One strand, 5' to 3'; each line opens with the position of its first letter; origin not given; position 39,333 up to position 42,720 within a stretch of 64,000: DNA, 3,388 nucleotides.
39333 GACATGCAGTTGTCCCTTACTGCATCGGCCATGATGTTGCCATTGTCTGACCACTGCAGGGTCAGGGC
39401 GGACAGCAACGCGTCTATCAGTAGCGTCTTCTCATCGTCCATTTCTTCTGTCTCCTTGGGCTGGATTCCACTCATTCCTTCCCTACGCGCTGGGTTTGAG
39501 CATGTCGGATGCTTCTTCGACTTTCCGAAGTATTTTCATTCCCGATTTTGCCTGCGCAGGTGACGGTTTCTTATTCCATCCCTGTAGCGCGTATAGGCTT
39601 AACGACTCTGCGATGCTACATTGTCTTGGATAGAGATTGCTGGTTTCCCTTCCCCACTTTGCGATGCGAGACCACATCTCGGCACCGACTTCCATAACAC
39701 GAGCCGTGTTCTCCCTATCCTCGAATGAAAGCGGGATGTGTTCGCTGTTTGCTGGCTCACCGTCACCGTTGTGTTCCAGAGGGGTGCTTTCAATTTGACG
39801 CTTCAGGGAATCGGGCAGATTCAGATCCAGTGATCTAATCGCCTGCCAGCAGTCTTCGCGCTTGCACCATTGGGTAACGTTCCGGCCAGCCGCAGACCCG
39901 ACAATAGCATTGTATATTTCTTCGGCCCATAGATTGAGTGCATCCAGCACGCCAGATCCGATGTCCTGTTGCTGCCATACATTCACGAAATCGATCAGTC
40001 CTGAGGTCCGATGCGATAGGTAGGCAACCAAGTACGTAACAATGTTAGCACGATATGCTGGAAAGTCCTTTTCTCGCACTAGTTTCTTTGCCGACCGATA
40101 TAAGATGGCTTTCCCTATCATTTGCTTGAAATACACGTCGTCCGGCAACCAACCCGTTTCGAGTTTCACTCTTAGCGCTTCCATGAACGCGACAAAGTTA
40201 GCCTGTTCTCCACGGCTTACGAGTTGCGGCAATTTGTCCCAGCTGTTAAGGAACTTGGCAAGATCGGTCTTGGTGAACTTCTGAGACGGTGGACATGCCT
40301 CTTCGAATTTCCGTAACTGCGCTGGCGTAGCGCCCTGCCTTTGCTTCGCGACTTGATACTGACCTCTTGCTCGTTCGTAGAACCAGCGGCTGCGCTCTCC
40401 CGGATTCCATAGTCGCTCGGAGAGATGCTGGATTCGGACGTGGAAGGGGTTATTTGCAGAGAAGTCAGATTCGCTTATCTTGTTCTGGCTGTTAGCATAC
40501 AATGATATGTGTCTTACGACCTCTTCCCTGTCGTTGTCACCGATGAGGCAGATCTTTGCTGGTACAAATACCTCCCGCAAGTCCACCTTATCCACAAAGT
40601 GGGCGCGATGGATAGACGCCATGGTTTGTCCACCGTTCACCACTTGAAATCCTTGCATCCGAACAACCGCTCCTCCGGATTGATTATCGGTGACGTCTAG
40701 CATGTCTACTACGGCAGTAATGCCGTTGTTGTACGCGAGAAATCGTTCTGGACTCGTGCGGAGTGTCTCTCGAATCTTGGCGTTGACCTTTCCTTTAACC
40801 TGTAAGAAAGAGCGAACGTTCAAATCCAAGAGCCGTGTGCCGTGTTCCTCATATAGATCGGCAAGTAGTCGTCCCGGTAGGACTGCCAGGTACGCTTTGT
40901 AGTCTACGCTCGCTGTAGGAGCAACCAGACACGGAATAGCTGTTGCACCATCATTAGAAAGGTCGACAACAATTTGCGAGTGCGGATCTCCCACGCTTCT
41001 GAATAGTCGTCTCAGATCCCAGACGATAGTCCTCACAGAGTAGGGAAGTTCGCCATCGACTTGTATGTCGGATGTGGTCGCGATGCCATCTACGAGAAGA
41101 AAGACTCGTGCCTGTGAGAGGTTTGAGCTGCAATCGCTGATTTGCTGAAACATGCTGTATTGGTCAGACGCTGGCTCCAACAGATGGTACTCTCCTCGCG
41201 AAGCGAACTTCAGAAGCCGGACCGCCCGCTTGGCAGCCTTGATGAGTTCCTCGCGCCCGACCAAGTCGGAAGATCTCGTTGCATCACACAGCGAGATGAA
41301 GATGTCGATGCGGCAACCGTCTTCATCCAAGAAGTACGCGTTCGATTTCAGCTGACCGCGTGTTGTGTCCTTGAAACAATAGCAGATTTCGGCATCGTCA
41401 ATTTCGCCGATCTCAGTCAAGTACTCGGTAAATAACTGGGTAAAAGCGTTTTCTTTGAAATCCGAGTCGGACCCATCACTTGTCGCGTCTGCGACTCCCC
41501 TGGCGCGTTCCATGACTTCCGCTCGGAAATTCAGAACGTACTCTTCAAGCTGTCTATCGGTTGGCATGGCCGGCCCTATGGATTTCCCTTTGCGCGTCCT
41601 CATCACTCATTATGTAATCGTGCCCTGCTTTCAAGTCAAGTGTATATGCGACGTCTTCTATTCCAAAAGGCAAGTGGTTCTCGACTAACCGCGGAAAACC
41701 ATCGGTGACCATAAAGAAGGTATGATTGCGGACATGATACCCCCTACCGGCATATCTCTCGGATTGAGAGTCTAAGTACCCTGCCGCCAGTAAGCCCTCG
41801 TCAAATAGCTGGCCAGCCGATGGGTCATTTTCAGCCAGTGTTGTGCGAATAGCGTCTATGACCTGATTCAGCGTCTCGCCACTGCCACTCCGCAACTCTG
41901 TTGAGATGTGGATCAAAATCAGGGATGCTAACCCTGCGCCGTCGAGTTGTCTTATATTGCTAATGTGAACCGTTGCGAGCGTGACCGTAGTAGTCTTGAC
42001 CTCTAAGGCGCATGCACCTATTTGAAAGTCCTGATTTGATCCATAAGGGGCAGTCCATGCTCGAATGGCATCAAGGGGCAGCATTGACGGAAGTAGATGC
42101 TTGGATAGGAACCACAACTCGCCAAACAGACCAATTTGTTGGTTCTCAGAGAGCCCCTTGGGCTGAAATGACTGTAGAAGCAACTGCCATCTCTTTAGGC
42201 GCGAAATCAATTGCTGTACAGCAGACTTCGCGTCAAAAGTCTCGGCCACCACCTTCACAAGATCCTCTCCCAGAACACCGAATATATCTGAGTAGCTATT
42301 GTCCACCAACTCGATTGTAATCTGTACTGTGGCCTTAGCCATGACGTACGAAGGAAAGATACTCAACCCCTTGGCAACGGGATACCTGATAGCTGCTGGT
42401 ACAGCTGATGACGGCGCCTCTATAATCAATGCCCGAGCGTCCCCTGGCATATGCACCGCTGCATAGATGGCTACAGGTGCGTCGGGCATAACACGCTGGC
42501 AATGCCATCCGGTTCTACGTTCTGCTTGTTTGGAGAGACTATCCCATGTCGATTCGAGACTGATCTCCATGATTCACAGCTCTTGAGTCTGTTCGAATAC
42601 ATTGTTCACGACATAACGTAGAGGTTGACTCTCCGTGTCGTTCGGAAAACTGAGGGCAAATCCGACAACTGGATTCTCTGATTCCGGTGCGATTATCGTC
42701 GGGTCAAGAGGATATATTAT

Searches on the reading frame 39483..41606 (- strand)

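Call 19: search_protein_families(library=pfam, proteins=[window:39483-41606:-], max_evalue=0.001)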
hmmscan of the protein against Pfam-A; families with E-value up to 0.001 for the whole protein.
window:39483-41606:- (707 aa): 2 families
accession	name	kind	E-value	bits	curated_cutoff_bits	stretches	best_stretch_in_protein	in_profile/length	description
PF10592.14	AIPR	-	1.5e-91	307.7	25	1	260-568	1-304/308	AIPR protein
PF22879.1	AIPR_N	-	1.9e-28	99.8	28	1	55-203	1-151/151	Abortive infection phage resistance protein N-terminal domain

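Call 49: search_protein_families(library=padloc, proteins=[window:39483-41606:-], max_evalue=0.00001)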
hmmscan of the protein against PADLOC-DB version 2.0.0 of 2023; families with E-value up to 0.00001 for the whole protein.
window:39483-41606:- (707 aa): 2 families
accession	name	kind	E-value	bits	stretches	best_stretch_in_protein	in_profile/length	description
PDLC02207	MzaE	-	1.2e-110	368.8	1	43-592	24-582/598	-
PDLC02357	AbiU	-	6.5e-23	79.7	1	257-421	242-386/537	AbiU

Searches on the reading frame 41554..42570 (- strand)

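Call 19: search_protein_families(library=pfam, proteins=[window:41554-42570:-], max_evalue=0.001)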
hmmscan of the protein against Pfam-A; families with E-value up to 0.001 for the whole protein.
window:41554-42570:- (338 aa): 1 family
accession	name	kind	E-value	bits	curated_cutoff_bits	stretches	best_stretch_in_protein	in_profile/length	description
PF14390.12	DUF4420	-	1.1e-75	255.2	27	1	6-313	2-305/306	Putative PD-(D/E)XK family member, (DUF4420)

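Call 49: search_protein_families(library=padloc, proteins=[window:41554-42570:-], max_evalue=0.00001)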
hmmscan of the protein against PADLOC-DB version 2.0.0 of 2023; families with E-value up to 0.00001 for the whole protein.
window:41554-42570:- (338 aa): 1 family
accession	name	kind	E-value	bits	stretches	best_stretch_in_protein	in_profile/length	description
PDLC02206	MzaD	-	2.6e-24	84.3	1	19-315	27-319/342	-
